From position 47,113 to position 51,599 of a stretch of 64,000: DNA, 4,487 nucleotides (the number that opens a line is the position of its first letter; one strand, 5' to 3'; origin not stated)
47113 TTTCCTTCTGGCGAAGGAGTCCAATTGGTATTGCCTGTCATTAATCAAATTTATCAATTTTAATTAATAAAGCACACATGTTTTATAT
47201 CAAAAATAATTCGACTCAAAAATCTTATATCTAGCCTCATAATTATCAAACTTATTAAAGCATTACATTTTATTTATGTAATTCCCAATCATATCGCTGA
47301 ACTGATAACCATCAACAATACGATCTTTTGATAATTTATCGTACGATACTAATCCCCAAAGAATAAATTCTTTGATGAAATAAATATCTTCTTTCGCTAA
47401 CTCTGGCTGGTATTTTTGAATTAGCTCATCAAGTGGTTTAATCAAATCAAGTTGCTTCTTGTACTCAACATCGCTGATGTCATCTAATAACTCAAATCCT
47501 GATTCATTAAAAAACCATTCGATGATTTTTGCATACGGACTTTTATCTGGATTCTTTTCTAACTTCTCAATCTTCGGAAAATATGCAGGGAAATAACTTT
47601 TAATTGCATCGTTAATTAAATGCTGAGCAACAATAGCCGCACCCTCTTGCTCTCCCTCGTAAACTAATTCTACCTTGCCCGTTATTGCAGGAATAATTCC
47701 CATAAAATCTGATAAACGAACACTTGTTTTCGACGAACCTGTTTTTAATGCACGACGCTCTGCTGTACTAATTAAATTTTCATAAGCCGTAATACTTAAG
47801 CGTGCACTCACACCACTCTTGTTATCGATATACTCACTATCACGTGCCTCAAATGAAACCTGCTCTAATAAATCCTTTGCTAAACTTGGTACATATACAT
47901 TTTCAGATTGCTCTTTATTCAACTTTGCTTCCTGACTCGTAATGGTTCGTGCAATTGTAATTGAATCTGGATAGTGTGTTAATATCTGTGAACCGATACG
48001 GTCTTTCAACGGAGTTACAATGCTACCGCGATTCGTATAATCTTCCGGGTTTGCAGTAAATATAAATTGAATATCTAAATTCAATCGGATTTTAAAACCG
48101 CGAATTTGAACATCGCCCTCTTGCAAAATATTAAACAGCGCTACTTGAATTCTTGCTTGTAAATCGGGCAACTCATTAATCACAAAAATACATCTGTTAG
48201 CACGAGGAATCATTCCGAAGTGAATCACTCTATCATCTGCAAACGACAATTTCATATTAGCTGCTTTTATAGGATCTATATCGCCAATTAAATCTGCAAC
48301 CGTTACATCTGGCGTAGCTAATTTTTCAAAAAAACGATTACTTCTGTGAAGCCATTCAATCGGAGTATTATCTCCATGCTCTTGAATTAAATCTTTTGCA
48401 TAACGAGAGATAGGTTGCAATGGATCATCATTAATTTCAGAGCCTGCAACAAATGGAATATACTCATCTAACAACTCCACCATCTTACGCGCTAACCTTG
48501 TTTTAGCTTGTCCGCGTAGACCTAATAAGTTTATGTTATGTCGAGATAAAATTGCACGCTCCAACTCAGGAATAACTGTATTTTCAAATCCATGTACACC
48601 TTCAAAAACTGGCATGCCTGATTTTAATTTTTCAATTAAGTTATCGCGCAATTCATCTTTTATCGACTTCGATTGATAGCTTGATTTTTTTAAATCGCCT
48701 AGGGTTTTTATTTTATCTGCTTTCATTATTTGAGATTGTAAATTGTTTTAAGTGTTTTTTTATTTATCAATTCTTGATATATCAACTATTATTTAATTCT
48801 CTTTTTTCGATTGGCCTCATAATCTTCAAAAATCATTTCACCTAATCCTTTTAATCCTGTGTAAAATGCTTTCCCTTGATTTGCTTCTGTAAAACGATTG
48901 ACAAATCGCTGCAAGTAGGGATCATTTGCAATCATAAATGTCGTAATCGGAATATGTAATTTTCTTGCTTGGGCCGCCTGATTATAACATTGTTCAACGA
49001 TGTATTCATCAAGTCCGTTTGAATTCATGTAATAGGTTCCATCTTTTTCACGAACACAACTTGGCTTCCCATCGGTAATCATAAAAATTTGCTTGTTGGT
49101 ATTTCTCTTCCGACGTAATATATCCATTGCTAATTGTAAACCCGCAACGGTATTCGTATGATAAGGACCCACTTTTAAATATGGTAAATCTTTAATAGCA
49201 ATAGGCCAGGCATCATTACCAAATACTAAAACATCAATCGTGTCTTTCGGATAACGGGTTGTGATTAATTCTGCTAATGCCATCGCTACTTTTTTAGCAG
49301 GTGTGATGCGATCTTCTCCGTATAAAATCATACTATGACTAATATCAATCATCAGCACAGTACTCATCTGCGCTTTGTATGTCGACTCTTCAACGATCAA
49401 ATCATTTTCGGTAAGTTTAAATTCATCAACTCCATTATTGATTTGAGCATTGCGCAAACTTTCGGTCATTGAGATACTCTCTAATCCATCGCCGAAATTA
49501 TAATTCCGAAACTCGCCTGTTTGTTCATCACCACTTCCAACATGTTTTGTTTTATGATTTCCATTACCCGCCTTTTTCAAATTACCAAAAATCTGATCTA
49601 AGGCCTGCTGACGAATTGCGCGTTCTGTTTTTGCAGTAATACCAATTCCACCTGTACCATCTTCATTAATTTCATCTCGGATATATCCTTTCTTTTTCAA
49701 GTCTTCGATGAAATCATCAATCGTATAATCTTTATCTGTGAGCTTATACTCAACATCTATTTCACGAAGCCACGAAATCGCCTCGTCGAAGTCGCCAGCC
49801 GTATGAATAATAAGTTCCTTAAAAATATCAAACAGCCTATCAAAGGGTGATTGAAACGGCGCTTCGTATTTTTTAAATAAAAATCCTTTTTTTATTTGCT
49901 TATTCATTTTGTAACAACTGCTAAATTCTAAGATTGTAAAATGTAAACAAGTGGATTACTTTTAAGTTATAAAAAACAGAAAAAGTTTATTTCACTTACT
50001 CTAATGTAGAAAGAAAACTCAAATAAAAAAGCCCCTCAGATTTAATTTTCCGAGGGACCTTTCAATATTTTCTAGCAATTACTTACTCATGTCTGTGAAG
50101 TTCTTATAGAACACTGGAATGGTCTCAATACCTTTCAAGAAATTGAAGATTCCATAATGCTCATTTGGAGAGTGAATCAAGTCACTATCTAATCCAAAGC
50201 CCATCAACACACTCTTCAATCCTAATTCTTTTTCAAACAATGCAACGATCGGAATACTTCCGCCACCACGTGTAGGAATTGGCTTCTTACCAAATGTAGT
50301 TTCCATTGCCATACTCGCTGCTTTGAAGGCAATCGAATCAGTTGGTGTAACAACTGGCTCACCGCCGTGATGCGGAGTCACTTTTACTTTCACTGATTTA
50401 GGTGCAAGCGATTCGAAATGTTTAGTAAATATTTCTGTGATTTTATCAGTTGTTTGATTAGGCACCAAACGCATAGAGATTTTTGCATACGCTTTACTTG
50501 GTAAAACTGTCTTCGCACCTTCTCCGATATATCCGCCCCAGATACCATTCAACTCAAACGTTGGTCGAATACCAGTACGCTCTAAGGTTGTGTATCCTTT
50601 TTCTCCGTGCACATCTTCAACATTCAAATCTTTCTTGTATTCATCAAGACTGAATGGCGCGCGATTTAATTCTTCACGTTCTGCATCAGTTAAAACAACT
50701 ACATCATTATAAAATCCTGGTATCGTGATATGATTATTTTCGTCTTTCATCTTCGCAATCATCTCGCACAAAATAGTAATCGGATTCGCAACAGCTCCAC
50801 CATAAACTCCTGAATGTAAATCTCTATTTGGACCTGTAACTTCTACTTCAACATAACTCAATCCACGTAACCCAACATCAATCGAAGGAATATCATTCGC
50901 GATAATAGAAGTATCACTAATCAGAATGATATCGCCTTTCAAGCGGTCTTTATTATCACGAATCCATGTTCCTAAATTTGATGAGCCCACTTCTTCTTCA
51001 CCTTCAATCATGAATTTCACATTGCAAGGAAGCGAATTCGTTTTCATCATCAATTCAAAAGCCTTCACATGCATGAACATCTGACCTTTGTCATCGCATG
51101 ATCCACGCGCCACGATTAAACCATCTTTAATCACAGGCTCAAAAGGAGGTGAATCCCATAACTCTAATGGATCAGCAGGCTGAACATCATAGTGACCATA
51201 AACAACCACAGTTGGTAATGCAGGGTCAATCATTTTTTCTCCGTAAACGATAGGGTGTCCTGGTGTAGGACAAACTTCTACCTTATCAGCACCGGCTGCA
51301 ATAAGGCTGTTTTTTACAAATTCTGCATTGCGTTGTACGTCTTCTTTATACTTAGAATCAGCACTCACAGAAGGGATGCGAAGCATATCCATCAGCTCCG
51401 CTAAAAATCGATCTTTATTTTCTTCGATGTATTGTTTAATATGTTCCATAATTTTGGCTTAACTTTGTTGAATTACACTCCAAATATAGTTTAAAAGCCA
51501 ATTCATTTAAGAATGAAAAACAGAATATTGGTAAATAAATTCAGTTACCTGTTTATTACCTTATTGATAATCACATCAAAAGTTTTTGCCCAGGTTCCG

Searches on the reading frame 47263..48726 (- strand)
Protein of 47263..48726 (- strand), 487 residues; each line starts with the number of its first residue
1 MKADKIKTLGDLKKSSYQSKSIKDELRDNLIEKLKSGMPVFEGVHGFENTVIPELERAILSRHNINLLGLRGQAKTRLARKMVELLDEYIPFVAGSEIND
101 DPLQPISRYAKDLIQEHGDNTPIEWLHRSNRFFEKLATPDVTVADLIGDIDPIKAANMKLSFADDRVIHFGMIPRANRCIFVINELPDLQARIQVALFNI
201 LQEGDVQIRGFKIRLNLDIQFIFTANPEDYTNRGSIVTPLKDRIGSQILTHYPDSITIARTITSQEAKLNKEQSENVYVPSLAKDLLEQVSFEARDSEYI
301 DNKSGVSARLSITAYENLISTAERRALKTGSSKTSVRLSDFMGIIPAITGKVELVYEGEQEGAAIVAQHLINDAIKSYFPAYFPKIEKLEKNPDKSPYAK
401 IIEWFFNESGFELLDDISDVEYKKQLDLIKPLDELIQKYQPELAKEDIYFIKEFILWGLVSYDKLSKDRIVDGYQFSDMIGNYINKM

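Call 45: search_protein_families(library=pfam, max_evalue=0.0001, proteins=[window:47263-48726:-])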
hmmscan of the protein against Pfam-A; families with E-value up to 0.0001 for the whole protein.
window:47263-48726:- (487 aa): 2 families
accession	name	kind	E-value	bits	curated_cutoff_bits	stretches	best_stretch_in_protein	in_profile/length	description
PF07728.20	AAA_5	-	8.6e-08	32.7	22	1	130-243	26-138/139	AAA domain (dynein-related subfamily)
PF00158.32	Sigma54_activat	-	3.6e-06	27.2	20.2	0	162-227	78-143/168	Sigma-54 interaction domain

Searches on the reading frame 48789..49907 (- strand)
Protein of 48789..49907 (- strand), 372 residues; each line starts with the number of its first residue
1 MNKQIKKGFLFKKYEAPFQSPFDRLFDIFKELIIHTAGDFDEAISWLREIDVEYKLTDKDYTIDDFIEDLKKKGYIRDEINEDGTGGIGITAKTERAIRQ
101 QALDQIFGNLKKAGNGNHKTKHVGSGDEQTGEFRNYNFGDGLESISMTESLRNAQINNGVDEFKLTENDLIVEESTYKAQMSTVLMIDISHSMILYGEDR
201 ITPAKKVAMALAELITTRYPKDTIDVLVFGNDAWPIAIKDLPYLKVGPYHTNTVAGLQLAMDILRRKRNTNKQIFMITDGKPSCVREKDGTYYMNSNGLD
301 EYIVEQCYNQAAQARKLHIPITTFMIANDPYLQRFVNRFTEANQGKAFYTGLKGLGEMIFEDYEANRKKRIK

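Call 44: search_protein_families(library=pfam, max_evalue=0.0001, proteins=[window:48789-49907:-])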
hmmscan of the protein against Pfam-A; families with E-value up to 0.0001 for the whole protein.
window:48789-49907:- (372 aa): 1 family
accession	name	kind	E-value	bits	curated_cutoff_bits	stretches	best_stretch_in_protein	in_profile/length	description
PF13519.12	VWA_2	-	5.4e-09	37.1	27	1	183-281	1-107/107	von Willebrand factor type A domain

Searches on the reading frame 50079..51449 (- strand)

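Call 44: search_protein_families(library=pfam, max_evalue=0.0001, proteins=[window:50079-51449:-])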
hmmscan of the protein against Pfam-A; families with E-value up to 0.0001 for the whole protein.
window:50079-51449:- (456 aa): 2 families
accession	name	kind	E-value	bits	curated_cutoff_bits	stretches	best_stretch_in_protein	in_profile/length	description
PF01546.33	Peptidase_M20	-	5.9e-28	98.6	24.6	1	83-443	2-199/206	Peptidase family M20/M25/M40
PF07687.19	M20_dimer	-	1.1e-20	74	21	1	193-351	2-105/107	Peptidase dimerisation domain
